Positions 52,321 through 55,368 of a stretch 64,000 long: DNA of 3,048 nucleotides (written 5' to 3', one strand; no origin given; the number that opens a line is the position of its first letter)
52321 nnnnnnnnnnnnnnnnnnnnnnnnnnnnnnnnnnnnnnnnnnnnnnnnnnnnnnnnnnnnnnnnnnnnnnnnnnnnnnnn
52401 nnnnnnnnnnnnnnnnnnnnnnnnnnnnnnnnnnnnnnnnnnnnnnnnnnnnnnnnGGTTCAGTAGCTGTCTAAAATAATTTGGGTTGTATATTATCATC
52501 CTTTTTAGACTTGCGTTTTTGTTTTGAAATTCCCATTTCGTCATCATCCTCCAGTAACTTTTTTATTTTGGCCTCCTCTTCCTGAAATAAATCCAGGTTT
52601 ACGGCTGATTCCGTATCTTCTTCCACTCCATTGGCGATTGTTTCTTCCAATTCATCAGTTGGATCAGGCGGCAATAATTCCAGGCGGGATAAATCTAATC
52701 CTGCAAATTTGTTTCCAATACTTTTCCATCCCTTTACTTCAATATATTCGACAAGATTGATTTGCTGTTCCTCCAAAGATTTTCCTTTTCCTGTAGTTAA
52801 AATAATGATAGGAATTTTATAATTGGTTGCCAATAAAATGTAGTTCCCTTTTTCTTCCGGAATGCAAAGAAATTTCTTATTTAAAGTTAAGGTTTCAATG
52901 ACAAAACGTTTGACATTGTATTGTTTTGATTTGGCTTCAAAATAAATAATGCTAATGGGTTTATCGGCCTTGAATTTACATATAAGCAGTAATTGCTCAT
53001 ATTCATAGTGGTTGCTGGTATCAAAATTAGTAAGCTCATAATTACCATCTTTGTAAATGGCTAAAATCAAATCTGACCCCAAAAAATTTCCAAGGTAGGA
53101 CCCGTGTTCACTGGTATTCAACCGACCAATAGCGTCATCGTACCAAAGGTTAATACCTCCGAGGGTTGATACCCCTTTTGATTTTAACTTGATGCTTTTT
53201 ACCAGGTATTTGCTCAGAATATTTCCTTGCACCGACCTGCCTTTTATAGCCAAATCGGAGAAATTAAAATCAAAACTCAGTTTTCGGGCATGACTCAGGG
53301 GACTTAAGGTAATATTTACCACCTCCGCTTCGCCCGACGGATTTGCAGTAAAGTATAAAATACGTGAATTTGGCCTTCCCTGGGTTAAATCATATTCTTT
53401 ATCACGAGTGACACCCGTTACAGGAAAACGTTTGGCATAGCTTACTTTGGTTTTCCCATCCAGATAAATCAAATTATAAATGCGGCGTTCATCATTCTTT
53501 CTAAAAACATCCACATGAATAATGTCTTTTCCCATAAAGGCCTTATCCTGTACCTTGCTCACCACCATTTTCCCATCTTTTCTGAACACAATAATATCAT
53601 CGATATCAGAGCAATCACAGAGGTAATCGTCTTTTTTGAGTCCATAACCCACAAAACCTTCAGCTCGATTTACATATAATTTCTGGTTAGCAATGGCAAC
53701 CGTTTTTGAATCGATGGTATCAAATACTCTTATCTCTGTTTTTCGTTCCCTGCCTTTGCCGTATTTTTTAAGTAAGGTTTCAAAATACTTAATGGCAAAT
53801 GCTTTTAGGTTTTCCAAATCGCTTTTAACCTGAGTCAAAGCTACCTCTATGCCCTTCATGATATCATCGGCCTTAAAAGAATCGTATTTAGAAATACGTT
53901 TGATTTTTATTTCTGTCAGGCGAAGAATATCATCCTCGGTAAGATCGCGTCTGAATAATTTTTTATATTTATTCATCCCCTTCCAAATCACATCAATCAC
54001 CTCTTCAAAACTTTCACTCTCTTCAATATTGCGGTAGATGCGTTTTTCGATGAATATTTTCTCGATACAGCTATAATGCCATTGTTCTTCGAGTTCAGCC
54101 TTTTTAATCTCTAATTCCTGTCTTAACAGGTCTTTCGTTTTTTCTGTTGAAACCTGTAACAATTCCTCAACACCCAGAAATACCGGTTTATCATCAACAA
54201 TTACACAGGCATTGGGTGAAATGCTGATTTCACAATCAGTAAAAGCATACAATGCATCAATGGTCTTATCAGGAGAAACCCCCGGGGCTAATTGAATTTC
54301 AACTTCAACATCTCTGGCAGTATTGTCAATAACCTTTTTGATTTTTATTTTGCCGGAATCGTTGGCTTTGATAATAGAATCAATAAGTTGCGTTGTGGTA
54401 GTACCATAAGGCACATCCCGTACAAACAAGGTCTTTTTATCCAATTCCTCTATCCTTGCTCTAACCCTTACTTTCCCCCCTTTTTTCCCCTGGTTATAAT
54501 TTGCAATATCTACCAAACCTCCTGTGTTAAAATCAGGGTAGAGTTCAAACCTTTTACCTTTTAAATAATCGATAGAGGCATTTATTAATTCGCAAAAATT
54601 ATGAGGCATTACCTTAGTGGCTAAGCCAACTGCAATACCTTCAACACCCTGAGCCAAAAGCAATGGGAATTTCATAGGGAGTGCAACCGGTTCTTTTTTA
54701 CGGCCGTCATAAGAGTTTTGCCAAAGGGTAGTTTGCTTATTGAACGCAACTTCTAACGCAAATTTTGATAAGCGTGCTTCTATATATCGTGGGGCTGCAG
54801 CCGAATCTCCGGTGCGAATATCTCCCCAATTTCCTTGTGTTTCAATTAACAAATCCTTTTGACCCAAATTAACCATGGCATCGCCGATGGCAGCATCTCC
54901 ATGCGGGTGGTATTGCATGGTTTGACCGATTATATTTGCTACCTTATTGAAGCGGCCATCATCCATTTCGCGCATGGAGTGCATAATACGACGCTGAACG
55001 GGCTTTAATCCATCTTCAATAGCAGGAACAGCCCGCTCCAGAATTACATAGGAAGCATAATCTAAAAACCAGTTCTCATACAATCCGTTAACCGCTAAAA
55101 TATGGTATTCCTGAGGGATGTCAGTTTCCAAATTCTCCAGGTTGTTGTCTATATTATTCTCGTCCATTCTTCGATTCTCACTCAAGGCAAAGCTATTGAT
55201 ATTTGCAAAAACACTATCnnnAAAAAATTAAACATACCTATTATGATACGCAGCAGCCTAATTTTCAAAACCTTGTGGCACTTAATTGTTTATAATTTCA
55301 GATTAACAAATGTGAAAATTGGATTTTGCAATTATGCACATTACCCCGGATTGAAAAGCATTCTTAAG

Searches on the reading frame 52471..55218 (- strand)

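Call 28: search_protein_families(library=pfam, proteins=[window:52471-55218:-], max_evalue=0.001)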
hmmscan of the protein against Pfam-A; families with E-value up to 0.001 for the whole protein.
window:52471-55218:- (915 aa): 1 family
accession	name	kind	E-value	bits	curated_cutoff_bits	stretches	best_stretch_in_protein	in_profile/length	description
PF00521.26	DNA_topoisoIV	-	5.5e-106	355.4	31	1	62-472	1-424/432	DNA gyrase/topoisomerase IV, subunit A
